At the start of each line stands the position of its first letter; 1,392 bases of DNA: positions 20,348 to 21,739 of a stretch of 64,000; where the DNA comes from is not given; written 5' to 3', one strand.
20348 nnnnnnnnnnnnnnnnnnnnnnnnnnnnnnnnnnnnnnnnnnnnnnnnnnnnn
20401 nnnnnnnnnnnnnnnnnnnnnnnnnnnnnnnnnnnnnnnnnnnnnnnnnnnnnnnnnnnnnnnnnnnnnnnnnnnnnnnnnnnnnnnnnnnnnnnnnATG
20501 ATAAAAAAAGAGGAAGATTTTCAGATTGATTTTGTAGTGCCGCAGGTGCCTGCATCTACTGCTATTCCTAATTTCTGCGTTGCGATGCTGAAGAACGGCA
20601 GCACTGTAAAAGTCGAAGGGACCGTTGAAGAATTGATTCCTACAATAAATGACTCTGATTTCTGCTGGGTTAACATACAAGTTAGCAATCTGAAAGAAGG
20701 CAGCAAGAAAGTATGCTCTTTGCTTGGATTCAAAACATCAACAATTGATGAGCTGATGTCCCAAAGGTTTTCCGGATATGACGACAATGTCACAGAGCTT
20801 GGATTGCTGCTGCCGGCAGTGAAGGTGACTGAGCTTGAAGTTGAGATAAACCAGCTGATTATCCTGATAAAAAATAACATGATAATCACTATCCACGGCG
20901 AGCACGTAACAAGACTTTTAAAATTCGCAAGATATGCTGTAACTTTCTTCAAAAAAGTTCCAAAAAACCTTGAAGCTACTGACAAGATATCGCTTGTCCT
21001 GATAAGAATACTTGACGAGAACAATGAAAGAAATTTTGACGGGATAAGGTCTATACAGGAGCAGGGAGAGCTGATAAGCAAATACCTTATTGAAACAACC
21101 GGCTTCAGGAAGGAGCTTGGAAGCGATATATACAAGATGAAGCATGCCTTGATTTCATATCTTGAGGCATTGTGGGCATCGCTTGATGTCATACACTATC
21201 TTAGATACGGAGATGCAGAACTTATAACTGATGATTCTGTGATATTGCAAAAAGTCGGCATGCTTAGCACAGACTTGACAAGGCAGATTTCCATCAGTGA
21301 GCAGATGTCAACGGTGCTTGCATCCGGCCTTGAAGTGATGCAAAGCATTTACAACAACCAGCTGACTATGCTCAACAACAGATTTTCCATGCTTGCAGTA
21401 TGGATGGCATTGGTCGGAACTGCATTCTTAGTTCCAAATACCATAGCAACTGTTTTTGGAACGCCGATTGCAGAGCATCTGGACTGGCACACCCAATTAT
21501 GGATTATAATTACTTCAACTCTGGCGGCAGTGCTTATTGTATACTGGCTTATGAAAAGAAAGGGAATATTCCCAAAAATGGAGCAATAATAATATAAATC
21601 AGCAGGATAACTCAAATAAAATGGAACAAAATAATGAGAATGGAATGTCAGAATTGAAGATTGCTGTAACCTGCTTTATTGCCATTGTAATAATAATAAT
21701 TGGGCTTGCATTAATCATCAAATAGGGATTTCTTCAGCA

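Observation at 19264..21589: Translationally coupled trio: UPF0175-like HTH protein, extended PIN-like protein, CorA-like membrane protein lacking the GMN motif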

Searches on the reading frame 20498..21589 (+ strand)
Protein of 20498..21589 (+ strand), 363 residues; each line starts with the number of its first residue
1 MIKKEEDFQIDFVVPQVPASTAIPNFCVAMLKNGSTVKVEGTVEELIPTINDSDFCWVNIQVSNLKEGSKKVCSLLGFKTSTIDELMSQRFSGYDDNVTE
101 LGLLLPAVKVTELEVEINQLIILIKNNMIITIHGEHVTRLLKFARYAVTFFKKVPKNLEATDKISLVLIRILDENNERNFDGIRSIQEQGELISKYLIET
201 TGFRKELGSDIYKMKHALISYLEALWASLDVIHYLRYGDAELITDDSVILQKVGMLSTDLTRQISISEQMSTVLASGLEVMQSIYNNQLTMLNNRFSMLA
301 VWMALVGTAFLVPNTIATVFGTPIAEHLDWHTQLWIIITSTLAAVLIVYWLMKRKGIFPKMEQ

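Call 3: search_protein_families(library=pfam, proteins=[window:20498-21589:+], max_evalue=1)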
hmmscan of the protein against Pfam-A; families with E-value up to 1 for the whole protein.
window:20498-21589:+ (363 aa): 2 families
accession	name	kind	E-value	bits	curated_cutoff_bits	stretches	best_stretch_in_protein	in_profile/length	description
PF01544.23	CorA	-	5.7e-24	85.4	27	1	53-354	2-292/292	CorA-like Mg2+ transporter protein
PF19570.5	DUF6088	-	0.0028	17.9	25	1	118-183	90-155/172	Family of unknown function (DUF6088)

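Call 4: search_protein_families(library=ncbifam, proteins=[window:20498-21589:+], max_evalue=1)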
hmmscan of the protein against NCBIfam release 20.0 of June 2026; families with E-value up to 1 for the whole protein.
window:20498-21589:+ (363 aa): 5 families
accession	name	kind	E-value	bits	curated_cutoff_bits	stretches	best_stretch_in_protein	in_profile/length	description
TIGR00383.1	corA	equivalog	5.7e-15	55.5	200.75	1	46-356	20-318/320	magnesium/cobalt transporter CorA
TIGR00710.1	efflux_Bcr_CflA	subfamily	0.0045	16.5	200.9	1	299-353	127-181/385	Bcr/CflA family efflux MFS transporter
TIGR01598.1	holin_phiLC3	equivalog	0.0068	16.7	39.7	1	295-348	6-59/79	phage holin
NF045871.1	MBA_Nterm_para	domain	0.048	13.4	55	1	43-133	39-124/132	MBA family surface membrane protein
TIGR00880.1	2_A_01_02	superfamily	0.066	13.3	131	1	284-352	74-138/141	multidrug resistance protein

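Call 5: search_protein_families(library=padloc, proteins=[window:20498-21589:+], max_evalue=1)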
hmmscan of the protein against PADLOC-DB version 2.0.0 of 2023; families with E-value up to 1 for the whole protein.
window:20498-21589:+ (363 aa): 1 family
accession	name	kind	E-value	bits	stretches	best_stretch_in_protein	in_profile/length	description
PDLC01174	CorA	-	0.014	12.3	1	289-352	378-437/446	CorA-like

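Call 9: search_solved_structures(query=window:20498-21589:+, max_evalue=0.01, show_alignments=2)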
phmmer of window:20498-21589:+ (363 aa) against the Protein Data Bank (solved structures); distinct sequences matched with E-value up to 0.01: 4.
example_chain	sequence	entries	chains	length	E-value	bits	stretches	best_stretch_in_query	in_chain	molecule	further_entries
4cy4_A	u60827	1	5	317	1.4e-06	30.8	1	30-356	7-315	MAGNESIUM TRANSPORT PROTEIN CORA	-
4ev6_A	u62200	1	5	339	1.7e-06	30.5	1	29-356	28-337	Magnesium transport protein CorA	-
4egw_A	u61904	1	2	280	0.0018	20.5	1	29-289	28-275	Magnesium transport protein CorA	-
2hn1_A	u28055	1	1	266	0.002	20.4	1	56-246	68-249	Magnesium and cobalt transporter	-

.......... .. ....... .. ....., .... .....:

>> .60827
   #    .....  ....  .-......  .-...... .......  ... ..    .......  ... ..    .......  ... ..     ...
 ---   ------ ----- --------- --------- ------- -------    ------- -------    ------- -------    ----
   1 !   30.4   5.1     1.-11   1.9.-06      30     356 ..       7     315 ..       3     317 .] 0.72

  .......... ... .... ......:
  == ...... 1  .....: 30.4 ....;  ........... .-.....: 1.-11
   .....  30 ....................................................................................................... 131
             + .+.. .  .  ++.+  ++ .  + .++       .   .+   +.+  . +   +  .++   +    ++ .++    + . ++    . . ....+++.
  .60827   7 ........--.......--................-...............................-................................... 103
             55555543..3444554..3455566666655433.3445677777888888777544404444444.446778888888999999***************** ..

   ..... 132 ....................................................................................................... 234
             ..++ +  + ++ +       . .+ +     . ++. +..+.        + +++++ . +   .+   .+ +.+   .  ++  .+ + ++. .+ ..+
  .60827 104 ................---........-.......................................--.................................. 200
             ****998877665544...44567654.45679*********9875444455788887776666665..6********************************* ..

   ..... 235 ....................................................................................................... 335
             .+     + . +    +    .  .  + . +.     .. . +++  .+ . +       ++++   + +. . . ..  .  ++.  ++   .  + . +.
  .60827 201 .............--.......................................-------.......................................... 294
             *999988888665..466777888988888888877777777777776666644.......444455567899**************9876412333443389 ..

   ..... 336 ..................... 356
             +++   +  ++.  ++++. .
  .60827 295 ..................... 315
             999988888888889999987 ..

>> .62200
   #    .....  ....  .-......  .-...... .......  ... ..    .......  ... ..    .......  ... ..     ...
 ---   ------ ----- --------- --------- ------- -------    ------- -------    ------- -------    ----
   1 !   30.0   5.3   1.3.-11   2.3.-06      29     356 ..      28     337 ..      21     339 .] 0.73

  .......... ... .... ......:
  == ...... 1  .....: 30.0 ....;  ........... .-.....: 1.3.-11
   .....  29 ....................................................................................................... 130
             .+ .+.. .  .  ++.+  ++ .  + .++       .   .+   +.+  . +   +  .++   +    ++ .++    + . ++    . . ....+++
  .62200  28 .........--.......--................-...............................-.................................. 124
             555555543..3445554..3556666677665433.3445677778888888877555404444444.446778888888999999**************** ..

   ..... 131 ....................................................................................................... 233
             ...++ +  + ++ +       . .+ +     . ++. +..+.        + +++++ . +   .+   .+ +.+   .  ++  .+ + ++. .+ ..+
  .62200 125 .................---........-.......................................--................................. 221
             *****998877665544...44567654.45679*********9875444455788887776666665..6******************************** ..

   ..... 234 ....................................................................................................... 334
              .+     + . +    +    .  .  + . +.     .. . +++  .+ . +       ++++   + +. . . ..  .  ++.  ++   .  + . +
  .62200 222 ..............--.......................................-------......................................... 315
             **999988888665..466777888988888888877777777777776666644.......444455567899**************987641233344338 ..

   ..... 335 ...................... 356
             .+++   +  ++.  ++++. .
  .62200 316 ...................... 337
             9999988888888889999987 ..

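Call 17: find_homologous_proteins(query=window:20498-21589:+, max_evalue=0.001)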
Query window:20498-21589:+ (363 aa): 2297 proteins with E <= 0.001 among 5436 candidates; the best 120 are listed.
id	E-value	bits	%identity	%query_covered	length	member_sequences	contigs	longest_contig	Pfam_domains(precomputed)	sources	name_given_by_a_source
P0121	5.4e-234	793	100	100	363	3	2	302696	PF01544.24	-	-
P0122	4.1e-185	633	78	99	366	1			PF01544.24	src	-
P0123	8.4e-185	632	80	100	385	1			PF01544.24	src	-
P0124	5.0e-184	629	79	97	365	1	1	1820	PF01544.24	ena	-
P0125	1.4e-183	628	78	100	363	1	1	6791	PF01544.24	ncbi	-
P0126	2.2e-182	624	80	95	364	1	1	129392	PF01544.24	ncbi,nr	ncbi:magnesium transporter CorA [Candidatus Woesearchaeota archaeon]|nr:magnesium transporter CorA [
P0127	6.0e-181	619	80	94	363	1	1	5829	PF01544.24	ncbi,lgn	-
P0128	1.6e-180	617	81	93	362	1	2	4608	PF01544.24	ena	-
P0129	3.1e-180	617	80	93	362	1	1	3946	PF01544.24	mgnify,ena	mgnify:CR=1 FL=1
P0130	1.7e-179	614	79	95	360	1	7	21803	PF01544.24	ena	-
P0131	1.3e-178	611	75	99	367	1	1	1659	PF01544.24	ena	-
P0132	1.4e-178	611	75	99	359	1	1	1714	PF01544.24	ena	-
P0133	1.2e-177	608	76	99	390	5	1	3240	PF01544.24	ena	-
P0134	4.9e-177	606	75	100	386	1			PF01544.24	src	-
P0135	1.0e-176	605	78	93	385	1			PF01544.24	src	-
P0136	2.0e-176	604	76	99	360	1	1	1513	PF01544.24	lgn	-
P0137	8.9e-176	602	76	95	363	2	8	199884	PF01544.24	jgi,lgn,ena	jgi:magnesium transporter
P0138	1.4e-175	601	77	94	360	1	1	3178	PF01544.24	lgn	-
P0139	2.0e-175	601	79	94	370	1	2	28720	PF01544.24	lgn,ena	-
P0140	2.3e-175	601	77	95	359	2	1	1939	PF01544.24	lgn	-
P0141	2.6e-175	600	79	94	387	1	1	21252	PF01544.24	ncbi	ncbi:MAG: CorA family divalent cation transporter [Nanoarchaeota archaeon]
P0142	3.0e-175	600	79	93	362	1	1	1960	PF01544.24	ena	-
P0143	2.1e-174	597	74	99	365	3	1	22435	PF01544.24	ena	-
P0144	3.9e-174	596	78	93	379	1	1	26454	PF01544.24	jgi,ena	-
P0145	1.1e-173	595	77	95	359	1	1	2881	PF01544.24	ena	-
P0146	1.2e-173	595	76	95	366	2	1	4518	PF01544.24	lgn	-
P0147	1.5e-173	595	74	99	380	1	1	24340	PF01544.24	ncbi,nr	ncbi:magnesium transporter CorA [Candidatus Woesearchaeota archaeon]|nr:magnesium transporter CorA [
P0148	1.6e-173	594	74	99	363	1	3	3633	PF01544.24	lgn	-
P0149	1.6e-173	594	76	96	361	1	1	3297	PF01544.24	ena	-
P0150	2.2e-173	594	74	100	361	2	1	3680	PF01544.24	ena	-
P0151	3.5e-173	593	78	93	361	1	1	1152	PF01544.24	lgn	-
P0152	1.3e-172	592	73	98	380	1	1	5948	PF01544.24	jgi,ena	-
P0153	1.4e-172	591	76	95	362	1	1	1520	PF01544.24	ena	-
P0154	1.5e-172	591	76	96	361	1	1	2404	PF01544.24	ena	-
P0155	3.3e-172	590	78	94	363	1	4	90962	PF01544.24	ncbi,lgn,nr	ncbi:magnesium transporter CorA [Candidatus Woesearchaeota archaeon]|nr:magnesium transporter CorA [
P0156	4.2e-172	590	78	93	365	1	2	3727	PF01544.24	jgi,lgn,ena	-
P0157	4.8e-172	590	76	94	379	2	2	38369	PF01544.24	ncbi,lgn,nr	ncbi:magnesium transporter CorA [Candidatus Woesearchaeota archaeon]|nr:magnesium transporter CorA [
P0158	5.5e-172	589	76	93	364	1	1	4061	PF01544.24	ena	-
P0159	6.0e-172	589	76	96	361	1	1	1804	PF01544.24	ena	-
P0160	7.8e-172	589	79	92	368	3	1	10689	PF01544.24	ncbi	-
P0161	1.4e-171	588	73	98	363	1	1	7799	PF01544.24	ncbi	-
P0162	1.8e-171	588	77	93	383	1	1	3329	PF01544.24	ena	-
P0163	2.0e-171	588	76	95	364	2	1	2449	PF01544.24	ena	-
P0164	2.1e-171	587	76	93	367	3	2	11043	PF01544.24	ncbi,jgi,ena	-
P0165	2.4e-171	587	76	94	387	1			PF01544.24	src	-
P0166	4.1e-171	587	77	93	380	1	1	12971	PF01544.24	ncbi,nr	ncbi:MAG: CorA family divalent cation transporter [Nanoarchaeota archaeon]|nr:CorA family divalent c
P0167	8.1e-171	586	76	92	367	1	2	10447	PF01544.24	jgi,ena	-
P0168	1.6e-170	585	76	93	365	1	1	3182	PF01544.24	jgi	jgi:magnesium transporter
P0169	2.7e-170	584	76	94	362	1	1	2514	PF01544.24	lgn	-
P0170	3.1e-170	584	76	93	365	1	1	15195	PF01544.24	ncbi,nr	ncbi:magnesium transporter CorA [Candidatus Woesearchaeota archaeon]|nr:magnesium transporter CorA [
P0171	3.6e-170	583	72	99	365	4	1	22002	PF01544.24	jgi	-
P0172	6.0e-170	583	76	95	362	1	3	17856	PF01544.24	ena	-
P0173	7.1e-170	582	76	93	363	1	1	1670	PF01544.24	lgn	-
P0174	7.6e-170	582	76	93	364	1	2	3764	PF01544.24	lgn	-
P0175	9.4e-170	582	72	100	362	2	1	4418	PF01544.24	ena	-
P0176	1.3e-169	582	74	93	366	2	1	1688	PF01544.24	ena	-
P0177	1.7e-169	581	73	99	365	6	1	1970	PF01544.24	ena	-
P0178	1.9e-169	581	76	93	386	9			PF01544.24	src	-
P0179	3.0e-169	580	75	93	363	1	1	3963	PF01544.24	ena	-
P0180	3.5e-169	580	76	93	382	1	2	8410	PF01544.24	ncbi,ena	-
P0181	3.8e-169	580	77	93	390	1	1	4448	PF01544.24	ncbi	-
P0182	4.2e-169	580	75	96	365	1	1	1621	PF01544.24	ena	-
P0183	5.4e-169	580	76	93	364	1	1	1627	PF01544.24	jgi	-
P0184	6.0e-169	579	76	93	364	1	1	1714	PF01544.24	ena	-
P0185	6.6e-169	579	76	93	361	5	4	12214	PF01544.24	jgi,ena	-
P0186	6.8e-169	579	75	93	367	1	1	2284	PF01544.24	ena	-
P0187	7.5e-169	579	76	93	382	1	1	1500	PF01544.24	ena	-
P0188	1.8e-168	578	74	94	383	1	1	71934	PF01544.24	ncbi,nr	ncbi:magnesium transporter CorA [Candidatus Woesearchaeota archaeon]|nr:magnesium transporter CorA [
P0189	3.9e-168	577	75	94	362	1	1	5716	PF01544.24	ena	-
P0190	9.3e-168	575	75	93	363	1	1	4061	PF01544.24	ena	-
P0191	1.8e-167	575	72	99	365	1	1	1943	PF01544.24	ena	-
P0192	3.9e-167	573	74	93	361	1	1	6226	PF01544.24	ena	-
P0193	5.4e-167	573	75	93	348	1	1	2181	PF01544.24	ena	-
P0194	1.4e-166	572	75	93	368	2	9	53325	PF01544.24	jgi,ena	-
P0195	1.4e-166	572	73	95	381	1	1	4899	PF01544.24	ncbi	-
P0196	1.4e-166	572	70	98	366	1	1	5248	PF01544.24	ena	-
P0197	2.4e-166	571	73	94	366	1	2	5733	PF01544.24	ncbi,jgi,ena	-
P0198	4.4e-166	570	71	99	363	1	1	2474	PF01544.24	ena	-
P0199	4.5e-166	570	73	94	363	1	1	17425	PF01544.24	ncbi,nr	ncbi:magnesium transporter CorA [Candidatus Woesearchaeota archaeon]|nr:magnesium transporter CorA [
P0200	6.0e-166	570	75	93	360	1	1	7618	PF01544.24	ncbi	-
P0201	1.5e-165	568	75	93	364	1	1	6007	PF01544.24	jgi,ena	-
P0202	2.4e-165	568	74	93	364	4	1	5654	PF01544.24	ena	-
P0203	3.0e-165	567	71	96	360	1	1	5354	PF01544.24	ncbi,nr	ncbi:magnesium transporter CorA [Candidatus Woesearchaeota archaeon]|nr:magnesium transporter CorA [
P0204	5.2e-165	566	76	92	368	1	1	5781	PF01544.24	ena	-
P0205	7.7e-165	566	74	93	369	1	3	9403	PF01544.24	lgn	-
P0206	1.6e-164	565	74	93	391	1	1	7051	PF01544.24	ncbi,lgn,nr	ncbi:magnesium transporter CorA [Candidatus Woesearchaeota archaeon]|nr:magnesium transporter CorA [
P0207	4.2e-164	563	72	98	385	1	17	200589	PF01544.24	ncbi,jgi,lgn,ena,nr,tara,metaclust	ncbi:magnesium transporter CorA [Candidatus Woesearchaeota archaeon]|jgi:magnesium transporter|nr:ma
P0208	4.8e-164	563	73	94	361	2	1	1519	PF01544.24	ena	-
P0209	3.3e-163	561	72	93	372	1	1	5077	PF01544.24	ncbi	-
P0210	5.5e-163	560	73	93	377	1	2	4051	PF01544.24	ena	-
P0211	8.1e-162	556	70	98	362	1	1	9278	PF01544.24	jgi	-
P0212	2.1e-161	555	73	93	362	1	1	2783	PF01544.24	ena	-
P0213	7.2e-160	550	72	92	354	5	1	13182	PF01544.24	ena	-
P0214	7.5e-160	549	71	93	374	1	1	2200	PF01544.24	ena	-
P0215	1.2e-159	549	73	94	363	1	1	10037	PF01544.24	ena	-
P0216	1.2e-159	549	71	93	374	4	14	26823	PF01544.24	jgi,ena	-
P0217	1.6e-159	548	72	93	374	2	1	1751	PF01544.24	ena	-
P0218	1.8e-159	548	68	96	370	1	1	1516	PF01544.24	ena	-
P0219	2.0e-159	548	69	98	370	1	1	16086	PF01544.24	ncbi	-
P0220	4.0e-159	547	73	93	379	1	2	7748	PF01544.24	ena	-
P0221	5.9e-159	547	73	93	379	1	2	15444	PF01544.24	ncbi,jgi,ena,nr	ncbi:magnesium transporter CorA [Candidatus Woesearchaeota archaeon]|nr:magnesium transporter CorA [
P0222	7.6e-159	546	73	93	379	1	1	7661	PF01544.24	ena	-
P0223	9.7e-159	546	68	96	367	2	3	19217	PF01544.24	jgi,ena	-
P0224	2.8e-158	544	73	91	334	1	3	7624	PF01544.24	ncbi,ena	-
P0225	1.5e-156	539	69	93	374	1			PF01544.24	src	-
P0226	1.5e-155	535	72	93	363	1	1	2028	PF01544.24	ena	-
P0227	7.9e-155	533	72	93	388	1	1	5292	PF01544.24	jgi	jgi:magnesium transporter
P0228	2.0e-154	532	70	92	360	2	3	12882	PF01544.24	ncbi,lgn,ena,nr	ncbi:MAG TPA: CorA family divalent cation transporter [Candidatus Nanoarchaeia archaeon]|nr:CorA fam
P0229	3.6e-154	531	69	95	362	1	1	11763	PF01544.24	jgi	jgi:magnesium transporter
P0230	4.9e-154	530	70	99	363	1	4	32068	PF01544.24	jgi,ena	-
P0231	9.7e-154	529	68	98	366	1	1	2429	PF01544.24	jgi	jgi:magnesium transporter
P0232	1.7e-153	529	69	96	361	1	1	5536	PF01544.24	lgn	-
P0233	1.7e-153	529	71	95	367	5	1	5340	PF01544.24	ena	-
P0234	3.0e-153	528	71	94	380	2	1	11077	PF01544.24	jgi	-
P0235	3.7e-153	527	71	94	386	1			PF01544.24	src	-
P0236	6.1e-153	527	71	93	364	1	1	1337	PF01544.24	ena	-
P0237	1.2e-152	526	72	93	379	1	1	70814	PF01544.24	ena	-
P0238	1.3e-152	526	70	97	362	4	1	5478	PF01544.24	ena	-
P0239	3.1e-152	524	67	93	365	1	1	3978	PF01544.24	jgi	jgi:magnesium transporter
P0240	4.9e-152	524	68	99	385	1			PF01544.24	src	-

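Call 27: find_related_loci(query=A1, collection=genome_contigs, flank=6000)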
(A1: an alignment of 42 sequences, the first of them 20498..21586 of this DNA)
Query A1 (363 aa) in genome_contigs; peptide patterns used: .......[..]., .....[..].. (x = any residue, [..] = any of these).
532 stretches matched a pattern; 434 encode a relative of the query (tblastn E <= 1e-3); the best 80 are kept; 80 distinct loci.
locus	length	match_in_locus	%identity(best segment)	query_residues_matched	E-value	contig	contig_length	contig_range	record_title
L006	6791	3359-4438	79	5-363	0e+0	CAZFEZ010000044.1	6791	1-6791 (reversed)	MAG TPA_asm: uncultured Methanosarcinales archaeon isolate binchicken_co38_1194 genome assembly, contig: NODE_23701_leng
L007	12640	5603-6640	80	18-363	0e+0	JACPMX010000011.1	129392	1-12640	MAG: Candidatus Woesearchaeota archaeon isolate NC_groundwater_560_Ag_S-0.1um_42_26 S35_SO-1_scaffold_288089, whole geno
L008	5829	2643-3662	80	24-363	0e+0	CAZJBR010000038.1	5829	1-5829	MAG TPA_asm: uncultured Methanosarcinales archaeon isolate binchicken_co38_212 genome assembly, contig: NODE_28912_lengt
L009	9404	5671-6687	81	24-362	0e+0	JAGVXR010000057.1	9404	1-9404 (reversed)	Candidatus Woesearchaeota archaeon isolate RIFCSPHIGHO2_01_FULL_38_11 rifcsphigho2_01_scaffold_38600, whole genome shotg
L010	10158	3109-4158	77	13-362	0e+0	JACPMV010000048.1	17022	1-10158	MAG: Candidatus Woesearchaeota archaeon isolate NC_groundwater_558_Ag_S-0.1um_40_20 S35_SO-1_scaffold_436011, whole geno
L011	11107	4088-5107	79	24-363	0e+0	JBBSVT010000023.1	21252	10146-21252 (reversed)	MAG: Nanoarchaeota archaeon isolate H14-bin056_1 H14_bin056_1_000000000023, whole genome shotgun sequence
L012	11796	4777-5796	78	24-363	0e+0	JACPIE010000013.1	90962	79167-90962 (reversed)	MAG: Candidatus Woesearchaeota archaeon isolate NC_groundwater_432_Ag_B-0.1um_40_22 GD18-4_B1_scaffold_543810, whole gen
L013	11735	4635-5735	72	4-363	0e+0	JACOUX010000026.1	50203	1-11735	MAG: Candidatus Woesearchaeota archaeon isolate NC_groundwater_84_Ag_S-0.1um_40_33 S35_SO-1_scaffold_176037, whole genom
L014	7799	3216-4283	73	4-360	0e+0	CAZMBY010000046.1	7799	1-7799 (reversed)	MAG TPA_asm: uncultured Methanosarcinales archaeon isolate binchicken_co125_1124 genome assembly, contig: NODE_18803_len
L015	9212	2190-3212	76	19-359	0e+0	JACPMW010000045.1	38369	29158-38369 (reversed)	MAG: Candidatus Woesearchaeota archaeon isolate NC_groundwater_559_Ag_S-0.1um_40_64 S35_SO-1_scaffold_237674, whole geno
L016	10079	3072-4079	76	24-359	2e-180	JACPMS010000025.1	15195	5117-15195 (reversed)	MAG: Candidatus Woesearchaeota archaeon isolate NC_groundwater_555_Ag_S-0.1um_38_11 S35_SO-1_scaffold_119089, whole geno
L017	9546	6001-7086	72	1-361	3e-180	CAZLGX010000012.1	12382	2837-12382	MAG TPA_asm: uncultured Methanosarcinales archaeon isolate SRP269290_co3_950 genome assembly, contig: NODE_6176_length_1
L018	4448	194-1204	77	24-359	0e+0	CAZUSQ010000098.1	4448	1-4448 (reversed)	MAG TPA_asm: uncultured Methanosarcinales archaeon isolate SRP269290_co1_892 genome assembly, contig: NODE_36829_length_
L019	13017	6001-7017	76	24-362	1e-179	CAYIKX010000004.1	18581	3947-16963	MAG TPA_asm: uncultured Methanosarcinales archaeon isolate ERP119705_co20_50 genome assembly, contig: NODE_3000_length_1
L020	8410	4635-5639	76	24-359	5e-179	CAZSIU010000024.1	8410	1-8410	MAG TPA_asm: uncultured Methanosarcinales archaeon isolate SRP178908_co1_292 genome assembly, contig: NODE_6696_length_8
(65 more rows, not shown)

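Call 79: search_protein_families(library=phrogs, proteins=[window:20498-21589:+], max_evalue=0.01)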
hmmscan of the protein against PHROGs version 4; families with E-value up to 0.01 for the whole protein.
window:20498-21589:+ (363 aa): 0 families
